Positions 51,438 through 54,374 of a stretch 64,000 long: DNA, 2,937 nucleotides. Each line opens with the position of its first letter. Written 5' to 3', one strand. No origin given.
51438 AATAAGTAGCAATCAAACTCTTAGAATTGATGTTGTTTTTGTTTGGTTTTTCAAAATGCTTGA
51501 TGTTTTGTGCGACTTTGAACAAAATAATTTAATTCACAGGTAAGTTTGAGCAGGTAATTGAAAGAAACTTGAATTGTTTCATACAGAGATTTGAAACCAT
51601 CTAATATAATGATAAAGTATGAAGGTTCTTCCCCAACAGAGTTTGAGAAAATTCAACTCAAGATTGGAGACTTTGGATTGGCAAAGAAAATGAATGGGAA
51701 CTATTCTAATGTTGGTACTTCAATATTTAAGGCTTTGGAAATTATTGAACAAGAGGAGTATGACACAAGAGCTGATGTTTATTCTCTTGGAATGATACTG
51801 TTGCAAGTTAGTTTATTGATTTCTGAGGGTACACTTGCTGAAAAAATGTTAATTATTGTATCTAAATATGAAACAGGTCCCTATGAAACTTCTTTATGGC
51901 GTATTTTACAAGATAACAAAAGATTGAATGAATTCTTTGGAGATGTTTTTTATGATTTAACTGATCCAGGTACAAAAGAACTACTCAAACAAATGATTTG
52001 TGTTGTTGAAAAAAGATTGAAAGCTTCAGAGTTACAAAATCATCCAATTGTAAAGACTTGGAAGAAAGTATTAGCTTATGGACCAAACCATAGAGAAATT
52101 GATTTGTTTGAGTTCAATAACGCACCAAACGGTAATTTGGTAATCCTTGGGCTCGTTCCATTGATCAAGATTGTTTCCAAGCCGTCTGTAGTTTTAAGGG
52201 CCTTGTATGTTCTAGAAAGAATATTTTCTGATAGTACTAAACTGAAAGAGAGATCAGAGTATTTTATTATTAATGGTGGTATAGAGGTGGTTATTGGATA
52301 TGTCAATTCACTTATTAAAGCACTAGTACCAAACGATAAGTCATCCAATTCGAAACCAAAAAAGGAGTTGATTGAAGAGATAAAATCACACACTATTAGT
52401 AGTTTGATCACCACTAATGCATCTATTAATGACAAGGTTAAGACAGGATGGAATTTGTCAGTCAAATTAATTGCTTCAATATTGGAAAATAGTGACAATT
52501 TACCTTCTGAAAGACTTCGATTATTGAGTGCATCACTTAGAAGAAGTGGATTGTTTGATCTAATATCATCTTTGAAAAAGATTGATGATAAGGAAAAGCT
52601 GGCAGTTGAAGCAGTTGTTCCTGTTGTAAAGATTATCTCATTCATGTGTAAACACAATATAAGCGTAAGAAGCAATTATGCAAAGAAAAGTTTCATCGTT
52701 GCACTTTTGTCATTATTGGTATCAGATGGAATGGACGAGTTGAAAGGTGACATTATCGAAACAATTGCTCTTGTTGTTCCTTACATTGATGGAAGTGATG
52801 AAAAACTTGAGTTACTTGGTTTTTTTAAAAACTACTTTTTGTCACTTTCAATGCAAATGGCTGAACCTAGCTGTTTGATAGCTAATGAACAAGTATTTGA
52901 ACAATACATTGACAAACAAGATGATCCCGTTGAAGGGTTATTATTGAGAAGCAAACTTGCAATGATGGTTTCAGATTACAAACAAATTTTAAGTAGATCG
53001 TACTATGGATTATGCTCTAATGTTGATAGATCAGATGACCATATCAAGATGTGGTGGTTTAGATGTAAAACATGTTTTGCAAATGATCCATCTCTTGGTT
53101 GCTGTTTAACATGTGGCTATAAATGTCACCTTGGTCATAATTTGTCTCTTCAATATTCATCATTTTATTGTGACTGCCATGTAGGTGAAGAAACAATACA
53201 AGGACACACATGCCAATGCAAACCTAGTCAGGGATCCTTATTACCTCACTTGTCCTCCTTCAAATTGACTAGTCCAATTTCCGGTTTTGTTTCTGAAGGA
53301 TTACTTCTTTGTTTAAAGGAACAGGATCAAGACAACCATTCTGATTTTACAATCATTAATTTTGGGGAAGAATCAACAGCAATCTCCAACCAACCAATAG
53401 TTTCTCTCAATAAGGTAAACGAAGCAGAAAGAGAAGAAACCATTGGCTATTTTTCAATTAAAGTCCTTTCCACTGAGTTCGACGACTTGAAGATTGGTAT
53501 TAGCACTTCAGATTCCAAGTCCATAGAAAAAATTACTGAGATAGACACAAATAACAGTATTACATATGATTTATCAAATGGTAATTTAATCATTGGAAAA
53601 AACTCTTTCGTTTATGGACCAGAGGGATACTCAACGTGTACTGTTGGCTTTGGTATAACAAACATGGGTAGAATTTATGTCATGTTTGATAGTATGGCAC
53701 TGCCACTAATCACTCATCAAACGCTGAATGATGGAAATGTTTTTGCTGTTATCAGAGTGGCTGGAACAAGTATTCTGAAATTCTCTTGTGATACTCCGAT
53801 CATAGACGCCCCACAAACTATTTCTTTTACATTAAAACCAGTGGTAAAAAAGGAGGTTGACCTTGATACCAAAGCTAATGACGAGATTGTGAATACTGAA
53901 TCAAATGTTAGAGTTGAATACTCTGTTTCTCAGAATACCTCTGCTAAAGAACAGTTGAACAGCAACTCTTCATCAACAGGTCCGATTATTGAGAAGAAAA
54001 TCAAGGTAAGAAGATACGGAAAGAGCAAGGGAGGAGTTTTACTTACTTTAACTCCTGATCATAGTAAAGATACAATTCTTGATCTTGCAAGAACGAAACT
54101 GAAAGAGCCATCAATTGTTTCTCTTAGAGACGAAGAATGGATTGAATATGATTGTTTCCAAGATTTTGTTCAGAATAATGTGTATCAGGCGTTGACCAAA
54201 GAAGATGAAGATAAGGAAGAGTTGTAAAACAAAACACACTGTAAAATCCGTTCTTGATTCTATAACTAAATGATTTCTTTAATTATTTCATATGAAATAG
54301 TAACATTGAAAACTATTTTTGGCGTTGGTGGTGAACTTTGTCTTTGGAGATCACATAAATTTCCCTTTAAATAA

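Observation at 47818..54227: Head-to-head pair of paralogous N-myristoylated kinases with C-terminal UBR-box-like zinc fingers, a shared intron position and a shared promoter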

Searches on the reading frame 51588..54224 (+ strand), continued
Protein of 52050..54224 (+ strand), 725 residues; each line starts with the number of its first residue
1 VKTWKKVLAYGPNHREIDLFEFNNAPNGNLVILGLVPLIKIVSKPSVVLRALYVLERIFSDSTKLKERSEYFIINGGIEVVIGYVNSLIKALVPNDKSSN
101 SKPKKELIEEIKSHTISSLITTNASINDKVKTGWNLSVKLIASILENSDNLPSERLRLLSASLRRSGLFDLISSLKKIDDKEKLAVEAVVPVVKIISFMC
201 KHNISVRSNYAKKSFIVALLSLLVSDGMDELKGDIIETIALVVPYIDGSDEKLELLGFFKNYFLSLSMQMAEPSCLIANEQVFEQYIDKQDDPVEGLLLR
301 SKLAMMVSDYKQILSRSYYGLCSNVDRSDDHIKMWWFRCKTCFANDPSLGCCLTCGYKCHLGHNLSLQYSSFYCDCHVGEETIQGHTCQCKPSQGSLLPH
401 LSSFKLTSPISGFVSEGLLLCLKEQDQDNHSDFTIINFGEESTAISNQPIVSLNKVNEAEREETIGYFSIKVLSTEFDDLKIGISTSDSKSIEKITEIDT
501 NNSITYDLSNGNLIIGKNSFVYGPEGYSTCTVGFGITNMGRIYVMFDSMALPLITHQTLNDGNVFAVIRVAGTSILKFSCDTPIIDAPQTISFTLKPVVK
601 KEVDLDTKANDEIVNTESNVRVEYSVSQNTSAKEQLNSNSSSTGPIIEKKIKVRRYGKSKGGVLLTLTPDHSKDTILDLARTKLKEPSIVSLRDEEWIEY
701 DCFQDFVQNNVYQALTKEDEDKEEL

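Call 81: find_related_loci(query=A6, collection=metagenome_contigs, flank=10000)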
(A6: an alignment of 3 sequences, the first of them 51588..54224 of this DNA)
Query A6 (879 aa) in metagenome_contigs; peptide patterns used: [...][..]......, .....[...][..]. (x = any residue, [..] = any of these).
600 stretches matched a pattern (row limit reached: there are more); 151 encode a relative of the query (tblastn E <= 1e-3); the best 80 are kept; 80 distinct loci.
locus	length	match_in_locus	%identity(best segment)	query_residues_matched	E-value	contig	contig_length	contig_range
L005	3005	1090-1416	28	1-121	5e-9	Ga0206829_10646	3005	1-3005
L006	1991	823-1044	37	1-77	8e-9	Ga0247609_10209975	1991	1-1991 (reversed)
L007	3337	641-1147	28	1-158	9e-9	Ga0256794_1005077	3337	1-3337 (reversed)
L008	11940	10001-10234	37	1-74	2e-8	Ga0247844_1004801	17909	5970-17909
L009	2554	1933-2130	41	1-74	2e-8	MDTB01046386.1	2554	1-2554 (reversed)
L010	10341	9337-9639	33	1-106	2e-8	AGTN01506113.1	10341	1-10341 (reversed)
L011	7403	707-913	37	1-74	4e-8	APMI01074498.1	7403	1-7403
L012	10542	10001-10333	35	1-114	4e-8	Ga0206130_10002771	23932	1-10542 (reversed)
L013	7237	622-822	37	1-71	6e-8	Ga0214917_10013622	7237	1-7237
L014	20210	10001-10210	37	1-74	7e-8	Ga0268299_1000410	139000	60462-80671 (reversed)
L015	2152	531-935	27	1-149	7e-8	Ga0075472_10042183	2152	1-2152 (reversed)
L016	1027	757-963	36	1-74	4e-8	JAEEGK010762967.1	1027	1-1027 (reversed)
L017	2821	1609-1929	30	1-113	9e-8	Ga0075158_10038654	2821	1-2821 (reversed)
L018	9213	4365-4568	36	1-74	1e-7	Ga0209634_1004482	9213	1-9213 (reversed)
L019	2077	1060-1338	30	1-99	1e-7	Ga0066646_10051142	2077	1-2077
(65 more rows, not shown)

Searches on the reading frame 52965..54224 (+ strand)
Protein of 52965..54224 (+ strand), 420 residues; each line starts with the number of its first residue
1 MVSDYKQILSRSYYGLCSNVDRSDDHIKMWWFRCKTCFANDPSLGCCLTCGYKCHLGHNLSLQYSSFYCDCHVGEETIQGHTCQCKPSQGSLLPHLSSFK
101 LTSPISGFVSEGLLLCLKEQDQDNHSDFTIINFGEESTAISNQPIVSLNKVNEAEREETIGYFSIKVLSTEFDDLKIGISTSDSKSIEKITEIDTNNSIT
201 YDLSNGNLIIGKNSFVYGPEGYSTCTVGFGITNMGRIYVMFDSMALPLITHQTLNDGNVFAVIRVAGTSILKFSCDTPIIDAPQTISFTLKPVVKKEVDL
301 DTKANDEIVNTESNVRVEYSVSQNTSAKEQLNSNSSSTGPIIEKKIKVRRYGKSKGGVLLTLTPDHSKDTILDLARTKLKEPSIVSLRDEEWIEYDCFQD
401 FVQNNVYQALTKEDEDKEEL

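Call 13: search_solved_structures(query=window:52965-54224:+, max_evalue=10, show_alignments=3)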
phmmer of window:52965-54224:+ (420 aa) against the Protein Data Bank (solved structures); distinct sequences matched with E-value up to 10: 25.
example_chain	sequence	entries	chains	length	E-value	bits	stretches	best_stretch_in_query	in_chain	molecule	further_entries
9qt9_A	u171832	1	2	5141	6.1e-08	35.3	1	16-107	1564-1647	Auxin transport protein (BIG)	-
8j9r_A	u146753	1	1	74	1.2e-05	27.7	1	16-76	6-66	E3 ubiquitin-protein ligase UBR4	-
8j9q_A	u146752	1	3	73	1.7e-05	27.2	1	16-76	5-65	E3 ubiquitin-protein ligase UBR4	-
7yrb_A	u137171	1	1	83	0.00017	23.9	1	31-75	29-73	F-box protein 11, isoform CRA_f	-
5vmd_A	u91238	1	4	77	0.00033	23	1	31-75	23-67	F-box only protein 11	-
9hxw_A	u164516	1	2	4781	0.00063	22.1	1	16-79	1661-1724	E3 ubiquitin-protein ligase UBR4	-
9nwd_A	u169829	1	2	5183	0.00069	21.9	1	16-79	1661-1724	E3 ubiquitin-protein ligase UBR4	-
9qws_A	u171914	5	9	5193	0.00069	21.9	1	16-79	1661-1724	E3 ubiquitin-protein ligase UBR4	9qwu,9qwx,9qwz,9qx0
9d9z_A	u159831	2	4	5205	0.00069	21.9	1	16-79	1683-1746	UBR4 (endogenously FLAG-tagged at the N-terminus),E3 ubiquitin-protein ligase UBR4,E3 ubiq | E3 ubiquitin-protein ligase UBR4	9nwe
1sdm_A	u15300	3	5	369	0.31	13.2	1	219-323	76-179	kinesin heavy chain-like protein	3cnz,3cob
7f00_A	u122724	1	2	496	0.74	11.9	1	156-221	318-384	UPF0371 protein SPRM200_0309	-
7xwg_A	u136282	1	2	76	0.76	11.9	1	15-78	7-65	E3 ubiquitin-protein ligase PRT6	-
7xwe_A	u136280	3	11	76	0.82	11.8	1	16-78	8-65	E3 ubiquitin-protein ligase PRT6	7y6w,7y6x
7xwd_A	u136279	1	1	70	1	11.5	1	31-78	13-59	E3 ubiquitin-protein ligase PRT6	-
7xwf_A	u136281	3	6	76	1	11.5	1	17-78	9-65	E3 ubiquitin-protein ligase PRT6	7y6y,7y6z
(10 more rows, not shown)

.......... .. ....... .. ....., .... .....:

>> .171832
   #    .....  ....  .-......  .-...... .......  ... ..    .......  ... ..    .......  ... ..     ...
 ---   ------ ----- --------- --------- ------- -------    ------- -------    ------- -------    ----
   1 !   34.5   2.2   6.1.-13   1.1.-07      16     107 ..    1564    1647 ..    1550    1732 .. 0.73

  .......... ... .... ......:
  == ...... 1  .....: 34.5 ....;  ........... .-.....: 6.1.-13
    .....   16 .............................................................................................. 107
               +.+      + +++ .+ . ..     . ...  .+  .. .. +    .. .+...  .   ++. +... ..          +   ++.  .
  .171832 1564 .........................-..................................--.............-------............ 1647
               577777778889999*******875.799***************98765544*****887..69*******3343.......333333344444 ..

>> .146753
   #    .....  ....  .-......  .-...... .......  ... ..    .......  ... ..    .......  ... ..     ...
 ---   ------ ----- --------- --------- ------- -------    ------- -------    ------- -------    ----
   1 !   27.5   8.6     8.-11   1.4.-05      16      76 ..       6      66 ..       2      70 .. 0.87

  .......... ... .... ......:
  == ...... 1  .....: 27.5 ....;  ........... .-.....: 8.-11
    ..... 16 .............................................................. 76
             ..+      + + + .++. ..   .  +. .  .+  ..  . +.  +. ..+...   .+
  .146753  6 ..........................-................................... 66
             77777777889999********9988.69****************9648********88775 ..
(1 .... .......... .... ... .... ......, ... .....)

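Call 22: predict_structure(alignment_id=A1)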
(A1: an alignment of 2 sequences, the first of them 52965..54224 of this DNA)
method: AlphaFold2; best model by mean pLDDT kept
length: 420 residues; sequences in the alignment: 2
mean_pLDDT: 32.6   pTM: 0.28
mean pLDDT of the five models: 32.6, 30.7, 30.5, 28.2, 27.6
residues with pLDDT >= 90: 0; 70-90: 0; 50-70: 12; < 50: 408
segments of 3 or more residues with pLDDT < 50: 1-227, 232-237, 241-365, 367-369, 378-420
pLDDT, mean of each block of 10 residues (from residue 1): 27 33 30 37 30 28 31 27 25 29 25 31 23 21 25 38 42 36 35 38 43 33 41 47 37 35 34 39 39 26 22 26 24 23 31 33 44 50 28 31 39 35
secondary structure, 60 per line:
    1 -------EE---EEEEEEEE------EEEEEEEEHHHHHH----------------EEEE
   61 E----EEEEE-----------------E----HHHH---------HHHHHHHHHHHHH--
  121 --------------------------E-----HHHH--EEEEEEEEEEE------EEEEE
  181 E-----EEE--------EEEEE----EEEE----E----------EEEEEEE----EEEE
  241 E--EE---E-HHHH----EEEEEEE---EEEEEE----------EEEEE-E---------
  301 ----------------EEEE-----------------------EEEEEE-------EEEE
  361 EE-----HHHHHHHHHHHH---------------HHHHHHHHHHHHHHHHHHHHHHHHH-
elements in order: E13-20 E27-34 H35-40 E57-61 E66-70 H93-96 H106-118 H153-156 E159-169 E176-181 E187-189 E198-202 E207-210 E226-232 E237-241 H251-254 E259-265 E269-274 E285-289 E317-320 E344-349 E357-362 H368-379 H395-419

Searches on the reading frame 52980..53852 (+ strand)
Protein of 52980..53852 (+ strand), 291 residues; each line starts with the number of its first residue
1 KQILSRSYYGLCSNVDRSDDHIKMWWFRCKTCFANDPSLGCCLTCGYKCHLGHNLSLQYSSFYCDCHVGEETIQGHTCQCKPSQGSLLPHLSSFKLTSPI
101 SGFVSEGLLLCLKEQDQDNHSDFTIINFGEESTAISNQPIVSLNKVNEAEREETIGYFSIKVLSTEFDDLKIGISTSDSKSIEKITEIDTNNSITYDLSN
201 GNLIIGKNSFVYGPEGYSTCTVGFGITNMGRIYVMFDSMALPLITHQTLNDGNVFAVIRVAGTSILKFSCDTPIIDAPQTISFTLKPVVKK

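Call 33: find_homologous_proteins(query=A2, max_evalue=0.00001)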
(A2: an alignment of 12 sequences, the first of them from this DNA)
Query A2 (12 sequences) (291 aa, profile of the alignment): 11 proteins with E <= 0.00001 among 1953 candidates.
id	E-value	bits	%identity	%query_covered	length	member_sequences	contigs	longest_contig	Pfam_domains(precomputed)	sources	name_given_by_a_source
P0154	2.3e-78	282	24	89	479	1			PF00622.37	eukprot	eukprot:TRINITY_DN278_c0_g1_i1.p1 TRINITY_DN278_c0_g1~~TRINITY_DN278_c0_g1_i1.p1 ORF type:complete l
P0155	1.1e-41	161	28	38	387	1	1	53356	PF00622.37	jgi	jgi:hypothetical protein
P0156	6.8e-41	159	28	38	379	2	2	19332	PF00622.37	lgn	-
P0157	5.5e-38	149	29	41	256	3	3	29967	PF00622.37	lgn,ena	-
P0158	3.3e-34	137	28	41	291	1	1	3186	PF00622.37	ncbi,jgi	jgi:hypothetical protein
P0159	6.9e-34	136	27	33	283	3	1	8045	PF00622.37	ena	-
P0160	7.5e-34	136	27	24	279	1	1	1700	PF00622.37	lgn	-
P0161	4.1e-33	133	27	39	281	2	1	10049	PF00622.37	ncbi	-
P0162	5.4e-33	133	26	24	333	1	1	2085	PF00622.37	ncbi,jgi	jgi:hypothetical protein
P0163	2.6e-31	127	26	18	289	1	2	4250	PF00622.37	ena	-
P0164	5.9e-29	120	30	33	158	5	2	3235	PF00622.37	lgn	-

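Call 34: search_solved_structures(query=A2, max_evalue=0.01, show_alignments=2)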
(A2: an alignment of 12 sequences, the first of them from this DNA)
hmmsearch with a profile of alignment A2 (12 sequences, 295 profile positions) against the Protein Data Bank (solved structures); distinct sequences matched with E-value up to 0.01: 27.
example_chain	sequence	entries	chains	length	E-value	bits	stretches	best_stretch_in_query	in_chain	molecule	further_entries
5jia_A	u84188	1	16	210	9e-24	87.8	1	146-278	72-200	Ran-binding protein 10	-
9soc_A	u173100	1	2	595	1.5e-22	83.8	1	147-280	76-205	Ran-binding protein 10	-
5ji7_A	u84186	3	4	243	7.9e-22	81.4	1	143-278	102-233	Ran-binding protein 9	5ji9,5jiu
7nsc_A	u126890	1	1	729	1.4e-21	80.6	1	144-288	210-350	Ran-binding protein 9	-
2yyo_A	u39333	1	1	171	1.3e-17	67.6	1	148-257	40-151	SPRY domain-containing protein 3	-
8j9r_A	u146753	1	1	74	1.6e-13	54.2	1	10-75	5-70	E3 ubiquitin-protein ligase UBR4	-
8j9q_A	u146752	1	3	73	1.9e-13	53.9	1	9-75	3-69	E3 ubiquitin-protein ligase UBR4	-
9hxw_A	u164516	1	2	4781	1.6e-12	50.9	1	9-108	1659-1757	E3 ubiquitin-protein ligase UBR4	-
9nwd_A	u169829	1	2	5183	1.7e-12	50.7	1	9-108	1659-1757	E3 ubiquitin-protein ligase UBR4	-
9qws_A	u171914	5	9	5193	1.7e-12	50.7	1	9-108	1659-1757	E3 ubiquitin-protein ligase UBR4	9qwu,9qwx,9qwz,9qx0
9d9z_A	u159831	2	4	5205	1.7e-12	50.7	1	9-108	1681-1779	UBR4 (endogenously FLAG-tagged at the N-terminus),E3 ubiquitin-protein ligase UBR4,E3 ubiq | E3 ubiquitin-protein ligase UBR4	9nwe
9qt9_A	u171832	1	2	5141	6.6e-12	48.8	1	10-78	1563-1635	Auxin transport protein (BIG)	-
9hyf_A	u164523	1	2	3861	2.6e-11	46.9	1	10-98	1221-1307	UBR-type domain-containing protein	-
7yrb_A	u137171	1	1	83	2.7e-11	46.8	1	3-70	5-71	F-box protein 11, isoform CRA_f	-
9qx1_A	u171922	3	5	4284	3e-11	46.7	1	10-98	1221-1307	UBR-type domain-containing protein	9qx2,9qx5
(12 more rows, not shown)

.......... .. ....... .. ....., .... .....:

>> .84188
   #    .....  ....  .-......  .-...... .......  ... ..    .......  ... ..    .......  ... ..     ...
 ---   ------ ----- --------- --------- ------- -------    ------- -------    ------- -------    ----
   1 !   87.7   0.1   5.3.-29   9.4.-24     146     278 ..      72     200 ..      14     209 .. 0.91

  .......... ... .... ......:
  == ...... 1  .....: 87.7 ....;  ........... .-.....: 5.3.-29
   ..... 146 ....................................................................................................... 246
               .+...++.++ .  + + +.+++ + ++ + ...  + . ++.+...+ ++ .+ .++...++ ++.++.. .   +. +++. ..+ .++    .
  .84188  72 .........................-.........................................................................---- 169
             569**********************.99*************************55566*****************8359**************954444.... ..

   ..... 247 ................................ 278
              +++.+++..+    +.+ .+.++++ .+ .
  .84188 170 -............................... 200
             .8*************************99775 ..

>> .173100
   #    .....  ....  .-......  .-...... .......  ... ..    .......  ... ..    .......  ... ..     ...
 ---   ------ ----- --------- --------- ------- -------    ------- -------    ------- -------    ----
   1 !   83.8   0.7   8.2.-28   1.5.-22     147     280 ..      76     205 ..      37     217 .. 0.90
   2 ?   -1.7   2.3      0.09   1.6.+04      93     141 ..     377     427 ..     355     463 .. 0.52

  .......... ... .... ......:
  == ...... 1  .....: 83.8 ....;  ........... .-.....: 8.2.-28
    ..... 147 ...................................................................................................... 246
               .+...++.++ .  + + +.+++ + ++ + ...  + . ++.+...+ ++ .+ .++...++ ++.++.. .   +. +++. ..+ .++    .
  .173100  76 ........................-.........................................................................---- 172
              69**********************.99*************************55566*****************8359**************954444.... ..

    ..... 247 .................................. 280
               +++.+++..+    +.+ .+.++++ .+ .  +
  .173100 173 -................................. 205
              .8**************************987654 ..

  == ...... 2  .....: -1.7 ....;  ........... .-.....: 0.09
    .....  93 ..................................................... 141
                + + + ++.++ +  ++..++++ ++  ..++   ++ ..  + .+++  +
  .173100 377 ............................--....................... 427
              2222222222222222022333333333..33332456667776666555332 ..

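Call 50: predict_structure(alignment_id=A4)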
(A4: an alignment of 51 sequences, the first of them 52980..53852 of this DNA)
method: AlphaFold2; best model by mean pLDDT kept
length: 291 residues; sequences in the alignment: 51
mean_pLDDT: 68.3   pTM: 0.56
mean pLDDT of the five models: 68.3, 63.3, 61.8, 61.7, 60.4
residues with pLDDT >= 90: 56; 70-90: 104; 50-70: 60; < 50: 71
segments of 3 or more residues with pLDDT < 50: 1-4, 7-9, 71-74, 84-120, 269-291
pLDDT, mean of each block of 10 residues (from residue 1): 46 70 88 93 89 92 77 52 44 29 24 35 66 81 73 87 83 84 59 89 89 78 89 86 65 88 57 37 35 33
secondary structure, 60 per line:
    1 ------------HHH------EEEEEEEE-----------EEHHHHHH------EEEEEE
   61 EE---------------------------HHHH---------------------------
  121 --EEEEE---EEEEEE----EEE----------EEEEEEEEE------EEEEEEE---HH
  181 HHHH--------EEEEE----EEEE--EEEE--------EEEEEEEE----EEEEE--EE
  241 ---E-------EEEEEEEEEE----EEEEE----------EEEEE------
elements in order: E22-29 H43-48 E55-62 H90-93 E123-127 E131-136 E141-143 E154-162 E169-175 H179-184 E193-197 E202-205 E208-211 E220-227 E232-236 E252-261 E266-270 E281-285

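Call 52: fold_search(model_id=the predicted structure, library=pdb)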
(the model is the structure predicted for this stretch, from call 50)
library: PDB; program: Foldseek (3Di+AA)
matches with E <= 10: 962; with E <= 0.001: 37
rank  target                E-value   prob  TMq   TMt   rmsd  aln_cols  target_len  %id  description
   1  5jia_G                1.0e-05  1.00  0.35  0.48   4.0       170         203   14  The Crystal Structure Of IUS-SPRY Domain From RanBP10 (released 2016-11-09)
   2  5jia_O                2.3e-05  1.00  0.36  0.51   5.5       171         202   15  The Crystal Structure Of IUS-SPRY Domain From RanBP10 (released 2016-11-09)
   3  5jia_C                2.7e-05  1.00  0.36  0.49   4.4       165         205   14  The Crystal Structure Of IUS-SPRY Domain From RanBP10 (released 2016-11-09)
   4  5jia_I                3.1e-05  1.00  0.38  0.53   3.6       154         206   15  The Crystal Structure Of IUS-SPRY Domain From RanBP10 (released 2016-11-09)
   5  5jia_F                3.1e-05  1.00  0.35  0.48   4.1       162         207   14  The Crystal Structure Of IUS-SPRY Domain From RanBP10 (released 2016-11-09)
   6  5jia_L                3.4e-05  1.00  0.32  0.45   7.1       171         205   14  The Crystal Structure Of IUS-SPRY Domain From RanBP10 (released 2016-11-09)
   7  5jiu_A                3.6e-05  1.00  0.37  0.49   5.5       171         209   14  The crystal structure of RanBPM/9 IUS-SPRY domain in complex with DDX-4 peptide (released 2016-11-09)
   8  5jia_A                4.8e-05  1.00  0.33  0.44   4.1       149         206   15  The Crystal Structure Of IUS-SPRY Domain From RanBP10 (released 2016-11-09)
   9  5jia_B                5.3e-05  1.00  0.40  0.54   5.5       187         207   14  The Crystal Structure Of IUS-SPRY Domain From RanBP10 (released 2016-11-09)
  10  4xw3_B                6.6e-05  1.00  0.37  0.53   4.6       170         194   12  Crystal structure of the SPRY domain of the human DEAD-box protein DDX1 (released 2015-09-09)
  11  5jia_D                8.3e-05  1.00  0.40  0.53   5.6       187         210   14  The Crystal Structure Of IUS-SPRY Domain From RanBP10 (released 2016-11-09)
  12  5jia_J                9.2e-05  1.00  0.36  0.50   7.3       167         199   15  The Crystal Structure Of IUS-SPRY Domain From RanBP10 (released 2016-11-09)
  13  5jia_H                9.2e-05  1.00  0.35  0.49   4.1       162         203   14  The Crystal Structure Of IUS-SPRY Domain From RanBP10 (released 2016-11-09)
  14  6kiw_T                9.2e-05  1.00  0.35  0.54   8.6       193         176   13  Cryo-EM structure of human MLL3-ubNCP complex (4.0 angstrom) (released 2019-09-11)
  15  5ji7                  1.1e-04  1.00  0.35  0.49   2.6       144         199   14  The Crystal Structure Of IUS-SPRY Domain From RanBPM/9 (released 2016-11-09)
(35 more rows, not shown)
